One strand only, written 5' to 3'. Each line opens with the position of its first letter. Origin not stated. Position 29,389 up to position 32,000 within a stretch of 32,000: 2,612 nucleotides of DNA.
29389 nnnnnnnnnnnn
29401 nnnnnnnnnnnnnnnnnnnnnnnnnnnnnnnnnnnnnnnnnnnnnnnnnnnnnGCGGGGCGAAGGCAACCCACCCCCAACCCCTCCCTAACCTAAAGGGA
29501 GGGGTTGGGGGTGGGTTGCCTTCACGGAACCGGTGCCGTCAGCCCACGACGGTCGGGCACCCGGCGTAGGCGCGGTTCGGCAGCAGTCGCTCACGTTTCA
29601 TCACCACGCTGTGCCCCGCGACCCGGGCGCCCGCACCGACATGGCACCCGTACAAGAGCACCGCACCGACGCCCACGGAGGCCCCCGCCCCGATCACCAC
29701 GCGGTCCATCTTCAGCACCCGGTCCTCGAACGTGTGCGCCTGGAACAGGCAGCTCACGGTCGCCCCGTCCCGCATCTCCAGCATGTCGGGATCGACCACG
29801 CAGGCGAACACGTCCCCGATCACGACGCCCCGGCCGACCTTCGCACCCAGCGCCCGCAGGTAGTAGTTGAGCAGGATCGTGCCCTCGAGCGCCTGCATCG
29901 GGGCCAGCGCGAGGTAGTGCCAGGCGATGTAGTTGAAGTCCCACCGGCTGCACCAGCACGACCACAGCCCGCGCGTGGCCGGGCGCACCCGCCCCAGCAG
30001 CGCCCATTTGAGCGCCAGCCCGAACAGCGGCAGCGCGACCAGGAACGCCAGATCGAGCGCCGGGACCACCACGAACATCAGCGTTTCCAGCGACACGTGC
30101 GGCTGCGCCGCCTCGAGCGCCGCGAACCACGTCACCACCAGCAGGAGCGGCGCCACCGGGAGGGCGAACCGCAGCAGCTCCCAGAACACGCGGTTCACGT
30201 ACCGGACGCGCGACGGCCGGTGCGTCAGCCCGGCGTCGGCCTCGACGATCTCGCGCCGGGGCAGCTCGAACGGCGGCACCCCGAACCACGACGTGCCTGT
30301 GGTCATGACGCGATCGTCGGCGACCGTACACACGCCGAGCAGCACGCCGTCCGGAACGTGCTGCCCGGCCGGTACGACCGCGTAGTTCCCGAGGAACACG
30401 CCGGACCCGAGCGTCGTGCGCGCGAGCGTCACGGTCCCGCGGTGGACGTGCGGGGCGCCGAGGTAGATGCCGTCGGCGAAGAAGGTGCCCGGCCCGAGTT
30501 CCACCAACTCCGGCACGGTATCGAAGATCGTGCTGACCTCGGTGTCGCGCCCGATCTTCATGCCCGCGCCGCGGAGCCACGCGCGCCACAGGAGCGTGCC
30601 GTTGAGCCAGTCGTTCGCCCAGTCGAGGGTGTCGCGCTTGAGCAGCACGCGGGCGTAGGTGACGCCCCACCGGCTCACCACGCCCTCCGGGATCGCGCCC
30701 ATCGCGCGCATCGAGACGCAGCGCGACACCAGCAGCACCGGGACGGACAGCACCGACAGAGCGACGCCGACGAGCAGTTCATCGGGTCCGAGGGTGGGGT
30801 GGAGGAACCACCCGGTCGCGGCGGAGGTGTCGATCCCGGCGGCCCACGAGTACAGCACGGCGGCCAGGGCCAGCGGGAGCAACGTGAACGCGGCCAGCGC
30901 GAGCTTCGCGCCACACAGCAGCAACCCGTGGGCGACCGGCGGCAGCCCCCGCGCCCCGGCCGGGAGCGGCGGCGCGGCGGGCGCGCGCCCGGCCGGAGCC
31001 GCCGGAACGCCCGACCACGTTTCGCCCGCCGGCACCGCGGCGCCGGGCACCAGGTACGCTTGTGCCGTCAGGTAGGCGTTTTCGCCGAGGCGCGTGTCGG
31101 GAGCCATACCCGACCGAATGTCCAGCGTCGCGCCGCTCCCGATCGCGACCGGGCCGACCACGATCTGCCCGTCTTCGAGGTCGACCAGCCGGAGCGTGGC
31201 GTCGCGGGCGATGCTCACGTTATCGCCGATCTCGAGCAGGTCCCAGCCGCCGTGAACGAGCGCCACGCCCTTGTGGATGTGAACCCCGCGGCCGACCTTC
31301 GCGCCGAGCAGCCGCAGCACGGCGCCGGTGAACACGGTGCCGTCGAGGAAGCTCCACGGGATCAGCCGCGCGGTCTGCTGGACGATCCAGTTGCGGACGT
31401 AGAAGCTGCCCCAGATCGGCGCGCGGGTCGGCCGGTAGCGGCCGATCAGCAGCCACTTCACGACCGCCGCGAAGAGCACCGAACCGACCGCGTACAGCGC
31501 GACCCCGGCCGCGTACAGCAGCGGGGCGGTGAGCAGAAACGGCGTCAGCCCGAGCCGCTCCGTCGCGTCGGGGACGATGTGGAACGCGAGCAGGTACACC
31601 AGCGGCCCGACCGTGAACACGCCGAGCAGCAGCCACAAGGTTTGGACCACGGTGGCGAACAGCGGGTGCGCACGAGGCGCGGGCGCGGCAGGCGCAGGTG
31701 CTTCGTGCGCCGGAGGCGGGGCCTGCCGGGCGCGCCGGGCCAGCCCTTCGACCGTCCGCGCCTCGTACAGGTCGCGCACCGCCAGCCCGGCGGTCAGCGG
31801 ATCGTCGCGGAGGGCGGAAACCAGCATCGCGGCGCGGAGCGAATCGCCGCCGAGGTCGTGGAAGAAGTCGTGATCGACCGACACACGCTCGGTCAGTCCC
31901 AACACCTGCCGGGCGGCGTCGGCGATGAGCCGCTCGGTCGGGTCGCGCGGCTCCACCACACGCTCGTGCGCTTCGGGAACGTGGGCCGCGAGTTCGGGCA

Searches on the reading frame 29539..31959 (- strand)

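Call 10: search_protein_families(library=pfam, proteins=[window:29539-31959:-], max_evalue=0.01)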
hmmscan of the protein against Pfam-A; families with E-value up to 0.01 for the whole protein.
window:29539-31959:- (806 aa): 2 families
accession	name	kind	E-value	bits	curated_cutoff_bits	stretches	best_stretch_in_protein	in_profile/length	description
PF00132.30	Hexapep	-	2.3e-12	46.5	27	1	754-786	2-34/36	Bacterial transferase hexapeptide (six repeats)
PF00550.31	PP-binding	-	5.6e-10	39.8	20.8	1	11-76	2-66/67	Phosphopantetheine attachment site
